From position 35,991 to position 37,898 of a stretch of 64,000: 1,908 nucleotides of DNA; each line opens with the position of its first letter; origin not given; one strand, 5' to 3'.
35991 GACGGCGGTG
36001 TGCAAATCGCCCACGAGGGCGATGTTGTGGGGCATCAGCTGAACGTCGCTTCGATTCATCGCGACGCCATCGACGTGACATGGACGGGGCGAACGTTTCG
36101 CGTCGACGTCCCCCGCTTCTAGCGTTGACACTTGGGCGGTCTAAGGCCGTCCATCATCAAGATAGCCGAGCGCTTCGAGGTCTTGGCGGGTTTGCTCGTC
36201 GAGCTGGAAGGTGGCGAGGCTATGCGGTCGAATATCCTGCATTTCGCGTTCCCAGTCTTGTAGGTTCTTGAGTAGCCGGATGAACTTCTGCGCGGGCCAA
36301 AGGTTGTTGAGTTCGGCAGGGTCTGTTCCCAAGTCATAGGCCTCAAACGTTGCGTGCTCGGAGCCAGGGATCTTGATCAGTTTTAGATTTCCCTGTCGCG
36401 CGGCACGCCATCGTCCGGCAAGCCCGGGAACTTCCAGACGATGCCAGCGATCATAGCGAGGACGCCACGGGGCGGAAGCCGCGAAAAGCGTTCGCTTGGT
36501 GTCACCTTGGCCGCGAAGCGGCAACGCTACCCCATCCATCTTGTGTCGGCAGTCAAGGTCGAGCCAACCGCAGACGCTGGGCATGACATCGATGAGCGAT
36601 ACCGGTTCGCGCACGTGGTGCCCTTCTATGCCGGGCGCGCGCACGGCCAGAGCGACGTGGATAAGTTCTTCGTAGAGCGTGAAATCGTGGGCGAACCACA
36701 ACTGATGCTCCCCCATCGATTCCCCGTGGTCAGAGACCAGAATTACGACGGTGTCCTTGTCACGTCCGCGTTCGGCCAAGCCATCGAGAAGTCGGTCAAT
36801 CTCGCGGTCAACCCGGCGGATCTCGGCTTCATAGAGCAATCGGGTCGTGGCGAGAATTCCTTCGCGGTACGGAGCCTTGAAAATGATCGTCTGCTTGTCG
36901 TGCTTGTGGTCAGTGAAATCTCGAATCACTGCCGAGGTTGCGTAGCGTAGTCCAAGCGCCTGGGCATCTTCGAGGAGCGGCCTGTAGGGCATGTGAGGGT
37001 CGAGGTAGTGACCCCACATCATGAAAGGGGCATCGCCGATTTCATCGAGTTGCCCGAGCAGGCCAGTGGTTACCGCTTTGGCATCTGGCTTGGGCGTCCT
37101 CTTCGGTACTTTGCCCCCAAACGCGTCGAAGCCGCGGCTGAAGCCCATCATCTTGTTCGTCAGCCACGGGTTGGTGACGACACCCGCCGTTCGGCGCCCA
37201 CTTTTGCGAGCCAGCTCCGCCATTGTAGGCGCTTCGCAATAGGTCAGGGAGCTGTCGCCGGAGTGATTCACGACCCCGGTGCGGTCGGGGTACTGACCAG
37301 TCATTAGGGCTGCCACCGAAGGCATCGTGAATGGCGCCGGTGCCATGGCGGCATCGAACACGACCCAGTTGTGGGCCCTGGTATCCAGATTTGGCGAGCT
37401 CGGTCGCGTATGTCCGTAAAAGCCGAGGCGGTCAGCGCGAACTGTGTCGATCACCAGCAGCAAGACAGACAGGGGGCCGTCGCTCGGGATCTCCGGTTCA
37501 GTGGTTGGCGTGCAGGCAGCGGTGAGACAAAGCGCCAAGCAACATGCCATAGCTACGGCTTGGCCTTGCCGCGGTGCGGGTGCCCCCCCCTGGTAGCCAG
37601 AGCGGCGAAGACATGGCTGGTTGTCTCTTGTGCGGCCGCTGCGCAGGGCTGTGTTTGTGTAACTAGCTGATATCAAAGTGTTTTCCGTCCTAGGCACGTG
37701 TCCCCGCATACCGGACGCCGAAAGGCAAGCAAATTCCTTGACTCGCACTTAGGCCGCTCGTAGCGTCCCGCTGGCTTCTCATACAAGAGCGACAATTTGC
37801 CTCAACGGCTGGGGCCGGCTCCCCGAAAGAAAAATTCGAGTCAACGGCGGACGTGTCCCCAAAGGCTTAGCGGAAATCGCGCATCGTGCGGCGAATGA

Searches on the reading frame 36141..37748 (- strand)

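Call 72: search_protein_families(library=pfam, proteins=[window:36141-37748:-], max_evalue=0.001)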
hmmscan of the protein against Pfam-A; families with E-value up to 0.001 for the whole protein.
window:36141-37748:- (535 aa): 3 families
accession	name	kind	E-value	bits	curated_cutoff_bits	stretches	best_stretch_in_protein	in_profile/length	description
PF00884.28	Sulfatase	-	5.5e-38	131.4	25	1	95-397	3-300/301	Sulfatase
PF01663.27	Phosphodiest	-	2.1e-14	54.3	23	2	306-346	184-224/342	Type I phosphodiesterase / nucleotide pyrophosphatase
PF16347.10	SGSH_C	-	2e-07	31.7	29.3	1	346-498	1-146/154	N-sulphoglucosamine sulphohydrolase, C-terminal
